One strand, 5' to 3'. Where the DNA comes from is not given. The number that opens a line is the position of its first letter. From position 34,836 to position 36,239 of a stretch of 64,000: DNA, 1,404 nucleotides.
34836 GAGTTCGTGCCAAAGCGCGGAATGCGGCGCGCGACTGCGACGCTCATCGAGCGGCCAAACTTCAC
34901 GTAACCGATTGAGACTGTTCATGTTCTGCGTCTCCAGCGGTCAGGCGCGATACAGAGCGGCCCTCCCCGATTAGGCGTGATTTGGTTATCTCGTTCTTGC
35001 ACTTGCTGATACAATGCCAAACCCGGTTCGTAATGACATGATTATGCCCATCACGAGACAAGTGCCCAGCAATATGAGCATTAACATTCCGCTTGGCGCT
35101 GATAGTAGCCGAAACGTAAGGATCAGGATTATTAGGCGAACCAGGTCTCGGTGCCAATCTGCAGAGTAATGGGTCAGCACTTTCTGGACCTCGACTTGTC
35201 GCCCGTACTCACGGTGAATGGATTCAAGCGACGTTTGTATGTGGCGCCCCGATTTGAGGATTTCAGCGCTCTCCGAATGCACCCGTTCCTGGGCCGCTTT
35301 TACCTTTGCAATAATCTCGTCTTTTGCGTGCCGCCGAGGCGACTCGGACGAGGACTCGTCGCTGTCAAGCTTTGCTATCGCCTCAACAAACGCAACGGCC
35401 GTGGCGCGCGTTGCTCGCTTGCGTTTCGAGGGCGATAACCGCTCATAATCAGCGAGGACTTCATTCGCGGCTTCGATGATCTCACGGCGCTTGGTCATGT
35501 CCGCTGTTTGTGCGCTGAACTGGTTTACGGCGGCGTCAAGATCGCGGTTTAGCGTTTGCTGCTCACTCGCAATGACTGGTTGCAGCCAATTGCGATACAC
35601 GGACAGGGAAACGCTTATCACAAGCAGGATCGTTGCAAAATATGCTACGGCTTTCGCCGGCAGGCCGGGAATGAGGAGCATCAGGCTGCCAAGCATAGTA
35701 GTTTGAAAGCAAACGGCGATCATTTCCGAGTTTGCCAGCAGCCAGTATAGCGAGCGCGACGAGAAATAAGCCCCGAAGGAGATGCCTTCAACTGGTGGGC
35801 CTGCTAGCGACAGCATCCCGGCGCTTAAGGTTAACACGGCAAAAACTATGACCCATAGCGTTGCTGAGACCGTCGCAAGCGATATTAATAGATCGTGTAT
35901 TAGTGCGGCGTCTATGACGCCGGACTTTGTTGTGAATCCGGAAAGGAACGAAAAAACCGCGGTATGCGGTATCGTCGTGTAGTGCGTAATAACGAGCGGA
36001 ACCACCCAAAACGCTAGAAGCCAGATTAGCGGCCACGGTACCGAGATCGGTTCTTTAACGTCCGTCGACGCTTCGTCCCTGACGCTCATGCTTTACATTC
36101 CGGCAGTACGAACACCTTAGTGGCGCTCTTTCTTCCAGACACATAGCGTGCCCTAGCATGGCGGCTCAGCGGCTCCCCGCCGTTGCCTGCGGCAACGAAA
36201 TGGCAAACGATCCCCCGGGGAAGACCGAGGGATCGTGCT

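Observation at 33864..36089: The only cargo of the islet is a co-oriented pair, a multi-TM/coiled-coil protein plus a YaaC-like protein: candidate undescribed two-gene system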

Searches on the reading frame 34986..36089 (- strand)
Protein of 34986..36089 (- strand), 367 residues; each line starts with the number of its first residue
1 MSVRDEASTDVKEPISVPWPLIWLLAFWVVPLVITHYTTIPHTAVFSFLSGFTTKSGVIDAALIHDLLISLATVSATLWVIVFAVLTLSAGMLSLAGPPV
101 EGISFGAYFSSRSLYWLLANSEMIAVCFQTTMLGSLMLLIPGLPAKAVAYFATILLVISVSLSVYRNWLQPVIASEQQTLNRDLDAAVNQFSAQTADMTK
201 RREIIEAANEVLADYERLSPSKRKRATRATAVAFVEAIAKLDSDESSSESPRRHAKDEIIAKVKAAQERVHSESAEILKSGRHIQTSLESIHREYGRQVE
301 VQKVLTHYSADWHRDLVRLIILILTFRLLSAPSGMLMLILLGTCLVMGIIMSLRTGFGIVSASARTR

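Call 4: search_protein_families(library=pfam, proteins=[window:34986-36089:-], max_evalue=1)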
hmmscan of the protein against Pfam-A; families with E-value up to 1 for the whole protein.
window:34986-36089:- (367 aa): 2 families
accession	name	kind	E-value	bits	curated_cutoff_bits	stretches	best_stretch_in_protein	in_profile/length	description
PF20237.3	DUF6594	-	0.0049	17.3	30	1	183-352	44-206/238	Family of unknown function (DUF6594)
PF21896.2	Talin_IBS2B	-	0.041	14.3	27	1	182-218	42-78/118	Talin IBS2B domain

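Call 5: search_protein_families(library=padloc, proteins=[window:34986-36089:-], max_evalue=1)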
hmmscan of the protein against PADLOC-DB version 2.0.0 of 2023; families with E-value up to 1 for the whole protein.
window:34986-36089:- (367 aa): 0 families

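Call 19: find_homologous_proteins(query=window:34986-36089:-)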
Query window:34986-36089:- (367 aa): 3 proteins with E <= 0.001 among 6392 candidates.
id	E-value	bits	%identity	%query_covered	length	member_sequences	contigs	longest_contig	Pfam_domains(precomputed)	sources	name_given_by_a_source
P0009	2.5e-230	781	100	100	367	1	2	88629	-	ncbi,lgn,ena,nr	ncbi:MAG TPA: hypothetical protein VJP85_05540 [Candidatus Baltobacteraceae bacterium]|nr:hypothetic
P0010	2.2e-150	519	66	100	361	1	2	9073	-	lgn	-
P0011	3.0e-84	301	44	93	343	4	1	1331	-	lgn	-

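Call 20: find_encoding_contigs(protein=P0010, flank=8000, max_places=4)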
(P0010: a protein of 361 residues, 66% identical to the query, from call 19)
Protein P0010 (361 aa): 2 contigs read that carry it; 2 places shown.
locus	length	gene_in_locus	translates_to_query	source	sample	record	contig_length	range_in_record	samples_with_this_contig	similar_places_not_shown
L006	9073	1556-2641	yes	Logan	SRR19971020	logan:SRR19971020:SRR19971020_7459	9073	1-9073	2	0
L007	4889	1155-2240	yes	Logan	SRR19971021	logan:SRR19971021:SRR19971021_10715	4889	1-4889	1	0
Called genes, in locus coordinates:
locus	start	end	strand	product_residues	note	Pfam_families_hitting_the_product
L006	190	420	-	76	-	-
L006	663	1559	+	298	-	PF28206:Vpar_1526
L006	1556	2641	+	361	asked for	-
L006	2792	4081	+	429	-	-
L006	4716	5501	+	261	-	-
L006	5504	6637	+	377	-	PF14659:Phage_int_SAM_3, PF00589:Phage_integrase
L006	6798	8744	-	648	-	PF12770:CHAT (faint)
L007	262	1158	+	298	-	PF28206:Vpar_1526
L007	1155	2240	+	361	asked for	-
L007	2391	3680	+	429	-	-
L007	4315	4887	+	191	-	?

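Call 21: find_encoding_contigs(protein=P0011, flank=8000, max_places=4)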
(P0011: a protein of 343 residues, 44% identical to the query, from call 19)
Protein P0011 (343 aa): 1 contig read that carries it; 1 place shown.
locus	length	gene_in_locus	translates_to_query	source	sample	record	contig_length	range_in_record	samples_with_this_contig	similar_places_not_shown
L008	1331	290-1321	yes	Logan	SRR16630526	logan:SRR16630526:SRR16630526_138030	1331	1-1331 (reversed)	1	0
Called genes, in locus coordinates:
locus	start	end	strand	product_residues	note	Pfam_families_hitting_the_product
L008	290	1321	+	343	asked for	-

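Call 31: search_protein_families(library=pfam, proteins=[L006:663-1556:+, L006:2792-4078:+, L006:4716-5498:+], max_evalue=0.1)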
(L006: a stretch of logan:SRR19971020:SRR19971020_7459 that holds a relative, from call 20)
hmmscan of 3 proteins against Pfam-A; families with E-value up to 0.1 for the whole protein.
L006:663-1556:+ (298 aa): 0 families

L006:2792-4078:+ (429 aa): 0 families

L006:4716-5498:+ (261 aa): 0 families

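Call 37: search_protein_representatives(protein=window:34986-36089:-)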
Query: 367 residues. Proteins with E-value up to 0.001 (for the whole library): 3; up to 1e-10: 2; up to 1e-30: 2. The best 3 are listed.
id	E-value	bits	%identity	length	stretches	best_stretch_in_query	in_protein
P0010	6.9e-151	518.5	67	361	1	1-367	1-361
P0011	9.5e-85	301.1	44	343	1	26-366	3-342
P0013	7.5e-05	38.5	27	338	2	47-220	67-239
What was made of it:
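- Checked: Gene 1 has homologues at 66% and 44% identity (E 1e-150 and 1e-84; calls 19, 37).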

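Call 45: search_protein_families(library=ncbifam, proteins=[window:34986-36089:-, L006:663-1556:+, L006:2792-4078:+, L006:4716-5498:+], max_evalue=0.1)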
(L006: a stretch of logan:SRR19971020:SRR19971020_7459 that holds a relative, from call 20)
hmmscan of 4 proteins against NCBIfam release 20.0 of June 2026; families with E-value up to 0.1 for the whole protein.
window:34986-36089:- (367 aa): 1 family
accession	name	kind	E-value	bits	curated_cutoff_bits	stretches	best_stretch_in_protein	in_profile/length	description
NF006542.0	PRK09039.1-1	equivalog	0.058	12.3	388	1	177-273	272-365/627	peptidoglycan -binding protein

L006:663-1556:+ (298 aa): 1 family
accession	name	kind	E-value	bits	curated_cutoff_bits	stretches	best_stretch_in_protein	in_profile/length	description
NF045477.1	LPO_1073_dom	subfamily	1.1e-15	58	45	1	28-284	6-246/257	LPO_1073/Vpar_1526 family protein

L006:2792-4078:+ (429 aa): 0 families

L006:4716-5498:+ (261 aa): 0 families

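Call 46: search_protein_families(library=phrogs, proteins=[window:34986-36089:-, L006:663-1556:+, L006:2792-4078:+, L006:4716-5498:+], max_evalue=0.1)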
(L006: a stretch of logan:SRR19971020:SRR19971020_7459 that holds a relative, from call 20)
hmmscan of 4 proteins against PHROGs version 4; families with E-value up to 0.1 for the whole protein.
window:34986-36089:- (367 aa): 0 families

L006:663-1556:+ (298 aa): 1 family
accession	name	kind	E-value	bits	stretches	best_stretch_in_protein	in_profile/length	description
phrog_19542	-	unknown function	8.9e-07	29.7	1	34-158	34-156/285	-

L006:2792-4078:+ (429 aa): 0 families

L006:4716-5498:+ (261 aa): 0 families

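Call 47: find_related_loci(query=A3, collection=metagenome_contigs, flank=6000)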
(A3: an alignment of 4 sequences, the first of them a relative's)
Query A3 (367 aa) in metagenome_contigs; peptide patterns used: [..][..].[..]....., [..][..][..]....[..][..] (x = any residue, [..] = any of these).
272 stretches matched a pattern, but none encodes a relative of the query by tblastn (E <= 1e-3).

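Call 48: find_related_loci(query=A3, collection=viral_contigs, flank=6000)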
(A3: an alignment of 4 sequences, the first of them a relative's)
Query A3 (367 aa) in viral_contigs; peptide patterns used: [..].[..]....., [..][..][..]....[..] (x = any residue, [..] = any of these).
40 stretches matched a pattern, but none encodes a relative of the query by tblastn (E <= 1e-3).

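Call 54: search_dna_similar(query=window:34986-36089:-, collection=plasmids, mode=protein, max_evalue=0.01, max_rows=20)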
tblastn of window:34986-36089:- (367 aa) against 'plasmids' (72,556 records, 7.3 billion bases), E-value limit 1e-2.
No match.

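Call 55: find_encoding_contigs(protein=P0013, flank=8000, max_places=4)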
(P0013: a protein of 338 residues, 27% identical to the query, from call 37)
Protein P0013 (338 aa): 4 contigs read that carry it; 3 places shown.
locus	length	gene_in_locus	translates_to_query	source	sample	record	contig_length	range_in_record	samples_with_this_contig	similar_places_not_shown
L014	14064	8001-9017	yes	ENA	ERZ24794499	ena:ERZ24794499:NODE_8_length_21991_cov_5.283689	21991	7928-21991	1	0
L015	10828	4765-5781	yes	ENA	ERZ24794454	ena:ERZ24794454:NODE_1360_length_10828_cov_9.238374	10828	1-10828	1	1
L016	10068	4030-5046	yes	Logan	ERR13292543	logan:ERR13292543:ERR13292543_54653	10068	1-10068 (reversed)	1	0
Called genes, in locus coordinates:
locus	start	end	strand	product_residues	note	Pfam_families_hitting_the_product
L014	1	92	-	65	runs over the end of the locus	-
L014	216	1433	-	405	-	-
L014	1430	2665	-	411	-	PF00589:Phage_integrase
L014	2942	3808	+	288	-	-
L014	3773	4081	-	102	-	-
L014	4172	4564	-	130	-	-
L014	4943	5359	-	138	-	-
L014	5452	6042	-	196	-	-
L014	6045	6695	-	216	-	-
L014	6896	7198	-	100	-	PF13683:rve_3 (weak)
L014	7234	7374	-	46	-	-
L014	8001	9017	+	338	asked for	-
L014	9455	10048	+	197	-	-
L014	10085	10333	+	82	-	-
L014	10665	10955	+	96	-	-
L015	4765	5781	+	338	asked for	-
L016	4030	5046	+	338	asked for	-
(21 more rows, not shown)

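Call 59: predict_structure(alignment_id=A3)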
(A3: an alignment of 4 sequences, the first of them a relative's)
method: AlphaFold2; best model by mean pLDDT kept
length: 367 residues; sequences in the alignment: 4
mean_pLDDT: 70.6   pTM: 0.56
mean pLDDT of the five models: 70.6, 63.1, 58.1, 55.3, 55.3
residues with pLDDT >= 90: 0; 70-90: 229; 50-70: 106; < 50: 32
segments of 3 or more residues with pLDDT < 50: 1-17, 244-254
pLDDT, mean of each block of 10 residues (from residue 1): 35 45 57 55 62 62 73 74 71 58 73 80 81 74 56 65 77 85 85 82 80 80 77 73 48 57 73 78 82 84 79 75 64 70 84 83 75
secondary structure, 60 per line:
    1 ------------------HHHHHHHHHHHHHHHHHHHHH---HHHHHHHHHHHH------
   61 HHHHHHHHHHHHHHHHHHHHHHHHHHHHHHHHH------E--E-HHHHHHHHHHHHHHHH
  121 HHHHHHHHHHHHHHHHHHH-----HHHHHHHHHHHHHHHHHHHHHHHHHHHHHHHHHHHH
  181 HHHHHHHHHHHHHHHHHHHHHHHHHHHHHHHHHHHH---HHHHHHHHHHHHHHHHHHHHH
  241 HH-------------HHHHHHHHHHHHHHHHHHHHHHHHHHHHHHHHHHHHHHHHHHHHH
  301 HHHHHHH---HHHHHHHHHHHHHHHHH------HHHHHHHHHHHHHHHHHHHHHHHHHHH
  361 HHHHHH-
elements in order: H19-39 H43-54 H61-93 H105-139 H145-216 H220-242 H256-307 H311-327 H334-366

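Call 64: search_protein_families(library=padloc, proteins=[L006:663-1556:+, L006:2792-4078:+, L006:4716-5498:+, L006:6798-8744:-], max_evalue=0.01)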
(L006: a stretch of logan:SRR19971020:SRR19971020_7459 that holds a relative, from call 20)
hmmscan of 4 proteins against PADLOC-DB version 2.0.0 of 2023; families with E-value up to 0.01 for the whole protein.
L006:663-1556:+ (298 aa): 0 families

L006:2792-4078:+ (429 aa): 0 families

L006:4716-5498:+ (261 aa): 0 families

L006:6798-8744:- (648 aa): 0 families

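Call 73: fold_search(model_id=the predicted structure, library=pdb)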
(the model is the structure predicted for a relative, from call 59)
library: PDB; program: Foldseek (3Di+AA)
matches with E <= 10: 218; with E <= 0.001: 0
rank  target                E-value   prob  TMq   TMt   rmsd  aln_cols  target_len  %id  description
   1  9d3e_A                1.5e-02  0.84  0.21  0.22  23.2       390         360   11  Cryo-EM structure of CCR6 bound by SQA1 and OXM2 (released 2024-09-11)
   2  6dry                  1.5e-02  0.75  0.18  0.17  24.9       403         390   11  Structural Determinants of Activation and Biased Agonism at the 5-HT2B Receptor (released 2018-08-29)
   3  6a93_B                3.5e-02  0.72  0.20  0.21  22.0       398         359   12  Crystal structure of 5-HT2AR in complex with risperidone (released 2019-02-13)
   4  5v54_B                4.1e-02  0.57  0.18  0.18  24.8       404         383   12  Crystal structure of 5-HT1B receptor in complex with methiothepin (released 2018-02-07)
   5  9l9o_A                5.0e-02  0.85  0.27  0.26  22.6       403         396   11  Cryo-EM structure of apo GPR50 with BRIL fusion, anti-BRIL Fab, and anti-Fab Nb complex (released 2026-02-18)
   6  8yns_R                7.5e-02  0.72  0.24  0.23  22.9       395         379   13  Cryo-EM structure of SNAP-94847-bound MCHR1, S1 state (released 2024-12-18)
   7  5tud_A                8.2e-02  0.51  0.20  0.19  23.6       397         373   11  Structural Insights into the Extracellular Recognition of the Human Serotonin 2B Receptor by an Antibody (released 2017-07-26)
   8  4nc3                  9.4e-02  0.66  0.25  0.25  23.8       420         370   13  Crystal structure of the 5-HT2B receptor solved using serial femtosecond crystallography in lipidic cubic phase. (released 2013-12-18)
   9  7ezc_A                9.4e-02  0.35  0.19  0.18  23.2       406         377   15  Adenosine A2a receptor mutant-I92N (released 2022-04-13)
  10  5xjm_A                1.1e-01  0.23  0.15  0.15  24.7       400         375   12  Complex structure of angiotensin II type 2 receptor with Fab (released 2018-07-11)
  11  8zmg_B                1.2e-01  0.60  0.24  0.24  22.7       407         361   12  Crystal structure of an inverse agonist antipsychotic drug pimavanserin-bound 5-HT2A (released 2024-08-28)
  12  4ib4                  1.3e-01  0.25  0.18  0.17  22.3       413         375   13  Crystal structure of the chimeric protein of 5-HT2B-BRIL in complex with ergotamine (released 2013-03-13)
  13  9ipy                  1.4e-01  0.63  0.25  0.25  22.9       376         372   12  Structure of JR14a-bound human C3aR (released 2025-04-23)
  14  8xvl_R                1.4e-01  0.54  0.24  0.23  24.9       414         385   12  Cryo-EM structure of ETAR bound with Zibotentan (released 2024-08-28)
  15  6a93_A                1.4e-01  0.41  0.21  0.20  22.2       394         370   12  Crystal structure of 5-HT2AR in complex with risperidone (released 2019-02-13)
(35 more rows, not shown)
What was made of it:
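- Tried and rejected: This is a trivial topological look-alike, with TM helices, an inserted helical bundle and more TM helices (call 73).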

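Call 90: search_protein_families(library=pfam, alignment_id=A3, max_evalue=10)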
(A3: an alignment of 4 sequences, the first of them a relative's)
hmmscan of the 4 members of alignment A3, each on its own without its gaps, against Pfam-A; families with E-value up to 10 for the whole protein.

A. member 1, P0009 (367 aa): 2 families
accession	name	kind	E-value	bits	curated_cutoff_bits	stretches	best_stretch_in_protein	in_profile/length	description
PF20237.3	DUF6594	-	0.0049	17.3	30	1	183-352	44-206/238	Family of unknown function (DUF6594)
PF21896.2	Talin_IBS2B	-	0.041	14.3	27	1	182-218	42-78/118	Talin IBS2B domain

B. families by the number of members that match (of 4 scanned): 10 families
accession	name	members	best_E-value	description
PF20237.3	DUF6594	1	0.0049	Family of unknown function (DUF6594)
PF12699.13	phiKZ_IP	1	0.032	phiKZ-like phage internal head proteins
PF21896.2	Talin_IBS2B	1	0.041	Talin IBS2B domain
PF17623.7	B277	1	0.094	Domain of unknown function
PF04136.21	COG3_N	1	0.15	Conserved oligomeric Golgi complex subunit 3, N-terminal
PF10224.14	DUF2205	1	0.18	Short coiled-coil protein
PF06156.18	YabA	1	0.18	Initiation control protein YabA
PF17675.6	APG6_N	1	0.22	Apg6 coiled-coil region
PF09177.16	STX6_10_61_N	1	0.74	Syntaxin 6/10/61, N-terminal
PF13863.11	DUF4200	1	1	Domain of unknown function (DUF4200)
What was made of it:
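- On Pfam DUF6594: 17.3 bits against 30, and only 1 of the 4 gene 1 family members hits (calls 4, 90).
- Tried and rejected: DUF6594 for gene 1: a weak Pfam hit (E 0.005) that is below threshold and seen in only 1 of 4 family members, so I treat it as chance (calls 4, 90).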
